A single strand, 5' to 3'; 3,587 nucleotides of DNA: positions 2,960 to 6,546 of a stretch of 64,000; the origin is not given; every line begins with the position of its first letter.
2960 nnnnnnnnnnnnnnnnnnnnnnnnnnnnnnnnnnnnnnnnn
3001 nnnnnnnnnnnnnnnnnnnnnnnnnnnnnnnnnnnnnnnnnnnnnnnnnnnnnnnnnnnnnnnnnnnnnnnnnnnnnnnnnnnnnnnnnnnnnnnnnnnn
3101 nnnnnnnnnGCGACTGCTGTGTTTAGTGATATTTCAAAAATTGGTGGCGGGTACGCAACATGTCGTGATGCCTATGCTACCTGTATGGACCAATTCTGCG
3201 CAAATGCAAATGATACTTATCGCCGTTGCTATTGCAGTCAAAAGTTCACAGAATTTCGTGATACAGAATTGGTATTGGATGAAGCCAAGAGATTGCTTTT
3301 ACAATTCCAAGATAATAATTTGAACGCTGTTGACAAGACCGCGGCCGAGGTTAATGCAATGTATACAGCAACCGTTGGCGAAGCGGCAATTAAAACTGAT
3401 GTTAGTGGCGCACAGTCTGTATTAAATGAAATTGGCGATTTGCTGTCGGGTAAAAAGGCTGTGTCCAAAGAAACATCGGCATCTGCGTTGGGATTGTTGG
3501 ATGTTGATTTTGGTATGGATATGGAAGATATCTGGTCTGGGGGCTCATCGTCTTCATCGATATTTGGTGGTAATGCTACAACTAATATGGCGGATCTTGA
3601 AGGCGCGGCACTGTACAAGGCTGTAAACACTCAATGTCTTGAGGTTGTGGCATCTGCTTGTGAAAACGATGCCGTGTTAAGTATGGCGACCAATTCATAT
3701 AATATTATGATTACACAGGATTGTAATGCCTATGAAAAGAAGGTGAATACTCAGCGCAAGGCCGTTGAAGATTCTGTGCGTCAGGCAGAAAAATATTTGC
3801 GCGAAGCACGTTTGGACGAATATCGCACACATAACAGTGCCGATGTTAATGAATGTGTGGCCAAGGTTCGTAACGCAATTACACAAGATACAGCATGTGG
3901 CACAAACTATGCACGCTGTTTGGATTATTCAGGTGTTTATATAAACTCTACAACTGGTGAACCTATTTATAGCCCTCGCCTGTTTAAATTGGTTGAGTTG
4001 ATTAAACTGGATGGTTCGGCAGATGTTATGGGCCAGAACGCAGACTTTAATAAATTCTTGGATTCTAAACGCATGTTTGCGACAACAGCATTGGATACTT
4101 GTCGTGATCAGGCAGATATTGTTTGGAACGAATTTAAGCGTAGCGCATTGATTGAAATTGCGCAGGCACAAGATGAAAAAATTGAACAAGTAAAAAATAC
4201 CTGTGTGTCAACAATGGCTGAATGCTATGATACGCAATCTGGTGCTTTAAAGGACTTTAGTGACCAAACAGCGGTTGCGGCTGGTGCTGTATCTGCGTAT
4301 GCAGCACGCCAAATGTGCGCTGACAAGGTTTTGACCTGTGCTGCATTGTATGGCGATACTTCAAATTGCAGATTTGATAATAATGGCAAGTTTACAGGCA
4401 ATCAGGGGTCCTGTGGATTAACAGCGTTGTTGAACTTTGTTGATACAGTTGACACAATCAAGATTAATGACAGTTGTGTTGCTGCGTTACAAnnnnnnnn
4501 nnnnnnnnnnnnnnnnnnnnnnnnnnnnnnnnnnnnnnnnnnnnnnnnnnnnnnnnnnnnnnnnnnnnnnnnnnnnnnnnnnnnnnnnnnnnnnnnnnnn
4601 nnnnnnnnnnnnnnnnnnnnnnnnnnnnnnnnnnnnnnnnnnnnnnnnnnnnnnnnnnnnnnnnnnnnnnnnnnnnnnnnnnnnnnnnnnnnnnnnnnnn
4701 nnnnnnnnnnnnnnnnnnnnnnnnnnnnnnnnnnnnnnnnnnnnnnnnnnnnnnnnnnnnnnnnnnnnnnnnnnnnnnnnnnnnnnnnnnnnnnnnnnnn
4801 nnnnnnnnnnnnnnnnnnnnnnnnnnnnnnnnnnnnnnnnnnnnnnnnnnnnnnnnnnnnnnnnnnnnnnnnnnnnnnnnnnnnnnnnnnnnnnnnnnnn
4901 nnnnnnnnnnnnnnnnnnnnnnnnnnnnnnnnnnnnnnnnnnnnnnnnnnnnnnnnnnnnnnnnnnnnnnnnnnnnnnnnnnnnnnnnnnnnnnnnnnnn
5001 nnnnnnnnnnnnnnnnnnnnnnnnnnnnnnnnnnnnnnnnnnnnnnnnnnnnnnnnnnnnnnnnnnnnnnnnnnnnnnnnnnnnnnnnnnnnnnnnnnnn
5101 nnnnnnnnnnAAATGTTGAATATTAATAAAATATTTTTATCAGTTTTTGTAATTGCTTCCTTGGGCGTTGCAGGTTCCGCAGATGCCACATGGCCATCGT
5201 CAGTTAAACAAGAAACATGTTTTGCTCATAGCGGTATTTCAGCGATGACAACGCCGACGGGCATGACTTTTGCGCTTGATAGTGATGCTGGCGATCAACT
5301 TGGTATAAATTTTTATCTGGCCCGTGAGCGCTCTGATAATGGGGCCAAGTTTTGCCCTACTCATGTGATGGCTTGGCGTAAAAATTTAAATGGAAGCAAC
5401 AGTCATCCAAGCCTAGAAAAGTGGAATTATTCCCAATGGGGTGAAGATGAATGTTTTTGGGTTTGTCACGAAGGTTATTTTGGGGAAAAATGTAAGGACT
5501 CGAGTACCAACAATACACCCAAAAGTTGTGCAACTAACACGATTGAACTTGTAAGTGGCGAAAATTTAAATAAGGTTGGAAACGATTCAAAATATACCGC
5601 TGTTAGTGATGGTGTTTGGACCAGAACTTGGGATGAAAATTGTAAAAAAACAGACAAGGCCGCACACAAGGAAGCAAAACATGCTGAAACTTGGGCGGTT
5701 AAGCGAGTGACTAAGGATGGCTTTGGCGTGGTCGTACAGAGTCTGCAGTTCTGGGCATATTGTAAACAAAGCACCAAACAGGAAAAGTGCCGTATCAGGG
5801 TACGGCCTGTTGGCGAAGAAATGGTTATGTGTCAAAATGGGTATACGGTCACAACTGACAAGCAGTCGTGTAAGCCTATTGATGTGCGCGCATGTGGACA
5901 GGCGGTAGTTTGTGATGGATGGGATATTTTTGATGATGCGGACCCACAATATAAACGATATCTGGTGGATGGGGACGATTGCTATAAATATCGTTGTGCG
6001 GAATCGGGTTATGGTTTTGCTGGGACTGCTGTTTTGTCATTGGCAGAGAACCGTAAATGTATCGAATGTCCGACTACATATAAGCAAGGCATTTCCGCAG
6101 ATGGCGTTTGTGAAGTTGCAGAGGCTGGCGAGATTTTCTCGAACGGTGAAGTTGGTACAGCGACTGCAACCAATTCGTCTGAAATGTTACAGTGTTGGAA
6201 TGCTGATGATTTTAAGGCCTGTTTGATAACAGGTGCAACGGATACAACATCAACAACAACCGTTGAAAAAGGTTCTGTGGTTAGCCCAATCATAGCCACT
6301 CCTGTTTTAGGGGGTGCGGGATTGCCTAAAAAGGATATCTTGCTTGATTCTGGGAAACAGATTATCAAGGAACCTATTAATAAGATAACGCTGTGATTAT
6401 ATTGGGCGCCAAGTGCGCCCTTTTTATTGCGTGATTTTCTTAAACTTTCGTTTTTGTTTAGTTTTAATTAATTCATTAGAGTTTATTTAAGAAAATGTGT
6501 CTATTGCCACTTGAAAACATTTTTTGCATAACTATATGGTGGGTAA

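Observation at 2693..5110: Founding member of a paralogous family of very large, cysteine-rich secreted proteins with an Arg/Ser/Thr-rich leader tract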

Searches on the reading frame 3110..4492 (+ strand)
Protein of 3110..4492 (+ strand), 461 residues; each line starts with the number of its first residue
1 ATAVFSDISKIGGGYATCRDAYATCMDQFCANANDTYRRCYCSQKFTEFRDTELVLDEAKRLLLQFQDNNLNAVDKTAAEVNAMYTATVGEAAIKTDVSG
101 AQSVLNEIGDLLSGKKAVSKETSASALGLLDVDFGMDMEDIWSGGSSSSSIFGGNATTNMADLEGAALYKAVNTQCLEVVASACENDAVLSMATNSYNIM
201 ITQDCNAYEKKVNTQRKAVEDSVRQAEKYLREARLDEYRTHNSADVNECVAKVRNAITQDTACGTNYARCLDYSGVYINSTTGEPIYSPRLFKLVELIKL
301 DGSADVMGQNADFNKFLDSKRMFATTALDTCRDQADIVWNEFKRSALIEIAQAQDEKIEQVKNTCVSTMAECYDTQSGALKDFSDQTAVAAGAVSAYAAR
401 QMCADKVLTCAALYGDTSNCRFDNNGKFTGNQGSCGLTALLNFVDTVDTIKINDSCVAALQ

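Call 44: predict_structure(alignment_id=A2)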
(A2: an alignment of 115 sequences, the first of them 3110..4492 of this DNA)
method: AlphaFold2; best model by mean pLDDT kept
length: 461 residues; sequences in the alignment: 115
mean_pLDDT: 84.4   pTM: 0.66
mean pLDDT of the five models: 84.4, 83.2, 82.9, 81.6, 81.4
residues with pLDDT >= 90: 254; 70-90: 128; 50-70: 39; < 50: 40
segments of 3 or more residues with pLDDT < 50: 1-3, 88-97, 126-150
pLDDT, mean of each block of 10 residues (from residue 1): 52 87 96 92 95 93 87 72 57 48 84 84 50 40 46 64 94 96 95 96 95 94 90 86 93 98 97 97 95 96 95 98 95 96 98 97 94 89 69 82 90 86 84 78 84 78 73
secondary structure, 60 per line:
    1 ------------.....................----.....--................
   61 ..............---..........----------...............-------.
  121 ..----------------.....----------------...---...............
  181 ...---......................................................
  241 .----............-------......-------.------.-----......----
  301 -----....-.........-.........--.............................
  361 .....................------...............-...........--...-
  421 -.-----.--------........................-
elements in order: H13-33 H38-42 H45-74 H78-87 H98-112 H139-143 H166-183 H187-241 H246-257 H265-270 H291-296 H306-309 H311-319 H321-329 H332-381 H388-402 H404-414 H437-460
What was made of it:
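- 3239..4372 (+): Helical stalk with conserved Cys, aa 183-560; shared with the paralogue and the whole family. AlphaFold model with pLDDT 84.4 and pTM 0.66, all-helical with helices up to 55 aa (call 44).
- On Chlamydial cysteine-rich outer membrane proteins (OmcB/OmcA): The model is all-helical (call 44).
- Closest known: Trimeric autotransporter adhesins. Different: The model shows a helical bundle (call 44); the oligomeric state was not tested.
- Structure: the stalk model is confident and all-helical, with helices of about 50 aa (call 44).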

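Call 47: fold_search(model_id=the predicted structure, library=pdb)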
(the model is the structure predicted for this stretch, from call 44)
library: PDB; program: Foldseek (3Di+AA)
matches with E <= 10: 84; with E <= 0.001: 0
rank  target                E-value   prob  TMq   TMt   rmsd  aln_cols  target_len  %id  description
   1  7sqc_W0               1.3e+00  0.08  0.14  0.07  36.6       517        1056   14  Ciliary C1 central pair apparatus isolated from Chlamydomonas reinhardtii (released 2022-04-13)
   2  8iyj_B4               1.4e+00  0.09  0.15  0.16  30.8       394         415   12  Cryo-EM structure of the 48-nm repeat doublet microtubule from mouse sperm (released 2023-07-05)
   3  8snb_8J               1.5e+00  0.10  0.15  0.17  28.9       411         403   12  atomic model of sea urchin sperm doublet microtubule (48-nm periodicity) (released 2023-06-28)
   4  8iyj_B2               2.0e+00  0.08  0.15  0.16  29.5       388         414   14  Cryo-EM structure of the 48-nm repeat doublet microtubule from mouse sperm (released 2023-07-05)
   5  9cpc_3T               2.2e+00  0.08  0.14  0.15  30.4       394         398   12  Atomic model of porcine brain ventricles cilia doublet microtubule (48-nm periodicity) (released 2024-10-23)
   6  6xky_A                2.3e+00  0.13  0.13  0.20  31.0       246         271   16  Caulobacter crescentus FljK filament, straightened (released 2020-12-23)
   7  2pft                  2.3e+00  0.06  0.13  0.12  30.4       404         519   10  The Crystal Structure of Mouse Exo70 Reveals Unique Features of the Mammalian Exocyst (released 2007-05-22)
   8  8j07_8N               2.4e+00  0.06  0.13  0.15  30.8       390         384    9  96nm repeat of human respiratory doublet microtubule and associated axonemal complexes (released 2023-07-26)
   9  9cpc_3E               2.5e+00  0.09  0.16  0.18  28.1       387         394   13  Atomic model of porcine brain ventricles cilia doublet microtubule (48-nm periodicity) (released 2024-10-23)
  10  8glv_Kg               2.7e+00  0.03  0.10  0.02  48.0       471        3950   12  96-nm repeat unit of doublet microtubules from Chlamydomonas reinhardtii flagella (released 2023-05-31)
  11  8j07_8L               2.8e+00  0.05  0.12  0.14  31.3       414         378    9  96nm repeat of human respiratory doublet microtubule and associated axonemal complexes (released 2023-07-26)
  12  8snb_1E               2.8e+00  0.04  0.11  0.12  27.1       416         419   11  atomic model of sea urchin sperm doublet microtubule (48-nm periodicity) (released 2023-06-28)
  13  8cxm_0                2.9e+00  0.08  0.12  0.19  33.1       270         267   14  Cryo-EM structure of the supercoiled E. coli K12 flagellar filament core, Normal waveform (released 2022-09-07)
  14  8otz_Ct               2.9e+00  0.06  0.12  0.14  30.8       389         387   10  48-nm repeat of the native axonemal doublet microtubule from bovine sperm (released 2023-11-22)
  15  8i7r_Fj               3.0e+00  0.10  0.16  0.23  20.9       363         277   10  In situ structure of axonemal doublet microtubules in mouse sperm with 48-nm repeat (released 2023-10-11)
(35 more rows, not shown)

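Call 59: search_solved_structures(query=A2, max_evalue=10)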
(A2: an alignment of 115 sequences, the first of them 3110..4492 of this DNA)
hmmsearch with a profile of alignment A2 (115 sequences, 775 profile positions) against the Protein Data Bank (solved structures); distinct sequences matched with E-value up to 10: 0.

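Call 64: fold_search(model_id=the predicted structure, library=viral)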
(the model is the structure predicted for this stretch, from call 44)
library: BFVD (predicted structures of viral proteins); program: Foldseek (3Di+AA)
matches with E <= 10: 108; with E <= 0.001: 0
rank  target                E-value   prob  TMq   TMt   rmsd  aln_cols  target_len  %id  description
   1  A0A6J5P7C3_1          5.8e-01  0.09  0.12  0.06  36.0       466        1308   14  Uncharacterized protein [uncultured Caudovirales phage]
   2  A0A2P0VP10            7.8e-01  0.06  0.10  0.10  45.0       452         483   11  Uncharacterized protein [Tetraselmis virus 1]
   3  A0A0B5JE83            8.1e-01  0.09  0.14  0.14  34.9       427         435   12  Transmembrane protein [Pandoravirus inopinatum]
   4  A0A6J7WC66            1.0e+00  0.05  0.10  0.08  35.4       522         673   11  Uncharacterized protein [uncultured Caudovirales phage]
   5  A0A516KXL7            1.1e+00  0.06  0.11  0.07  47.6       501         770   12  (no name in the UniProt tables at hand)
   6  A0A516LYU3            1.1e+00  0.07  0.13  0.09  41.3       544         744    9  (no name in the UniProt tables at hand)
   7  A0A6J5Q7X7            1.2e+00  0.06  0.11  0.11  46.1       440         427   13  Uncharacterized protein [uncultured Caudovirales phage]
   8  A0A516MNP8            1.2e+00  0.07  0.14  0.07  30.7       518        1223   10  (no name in the UniProt tables at hand)
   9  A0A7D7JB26            1.2e+00  0.03  0.08  0.05  29.9       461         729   11  Uncharacterized protein [Vibrio phage phiV141]
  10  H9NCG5                1.4e+00  0.03  0.09  0.04  69.7       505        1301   12  (no name in the UniProt tables at hand)
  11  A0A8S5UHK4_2          1.5e+00  0.07  0.13  0.07  36.5       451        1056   14  Trimeric coiled-coil viral fiber [Siphoviridae sp. ctZd434]
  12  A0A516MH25            1.5e+00  0.06  0.11  0.08  38.7       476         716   10  (no name in the UniProt tables at hand)
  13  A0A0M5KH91            1.5e+00  0.03  0.09  0.07  43.3       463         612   14  (no name in the UniProt tables at hand)
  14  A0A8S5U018            2.0e+00  0.06  0.13  0.13  28.0       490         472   11  Uncharacterized protein (Fragment) [Myoviridae sp. ctCuC1]
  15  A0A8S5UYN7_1          2.3e+00  0.06  0.12  0.08  49.9       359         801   13  Endosialidase chaperone [Siphoviridae sp. ctkKt3]
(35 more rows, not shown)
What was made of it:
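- On Any protein with a solved structure: Foldseek with the pLDDT-84 model gave best E=1.3 against PDB and 0.58 against BFVD, with TM scores of 0.23 or less among the 50 matches listed per library (calls 47, 64).
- Tried and rejected: I treat them as generic long-helix noise (calls 47, 64).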

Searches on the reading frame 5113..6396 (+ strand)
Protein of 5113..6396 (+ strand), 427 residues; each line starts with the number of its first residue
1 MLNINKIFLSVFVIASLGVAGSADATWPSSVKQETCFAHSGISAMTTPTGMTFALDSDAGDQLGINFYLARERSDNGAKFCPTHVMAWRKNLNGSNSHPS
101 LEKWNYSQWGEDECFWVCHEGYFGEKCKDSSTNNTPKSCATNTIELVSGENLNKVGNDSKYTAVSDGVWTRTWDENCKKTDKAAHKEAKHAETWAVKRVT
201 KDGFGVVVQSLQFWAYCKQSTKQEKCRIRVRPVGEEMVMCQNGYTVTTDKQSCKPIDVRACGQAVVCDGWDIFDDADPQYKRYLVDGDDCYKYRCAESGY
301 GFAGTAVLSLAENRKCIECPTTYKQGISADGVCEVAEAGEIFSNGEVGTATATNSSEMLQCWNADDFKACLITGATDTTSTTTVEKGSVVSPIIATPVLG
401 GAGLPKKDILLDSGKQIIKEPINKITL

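Call 4: search_protein_families(library=pfam, proteins=[window:5113-6396:+], max_evalue=1)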
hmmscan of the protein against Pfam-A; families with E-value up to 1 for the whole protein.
window:5113-6396:+ (427 aa): 1 family
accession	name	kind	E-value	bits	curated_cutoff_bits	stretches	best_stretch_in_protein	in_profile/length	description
PF12662.13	cEGF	-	0.0056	16.9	26.6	1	240-257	6-23/24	Complement Clr-like EGF-like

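Call 7: search_protein_families(library=ncbifam, proteins=[window:5113-6396:+], max_evalue=1)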
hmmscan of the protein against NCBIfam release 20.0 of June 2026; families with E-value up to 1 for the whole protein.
window:5113-6396:+ (427 aa): 0 families

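Call 63: search_solved_structures(query=window:5113-6396:+, max_evalue=1)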
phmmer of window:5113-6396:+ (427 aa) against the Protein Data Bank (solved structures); distinct sequences matched with E-value up to 1: 0.
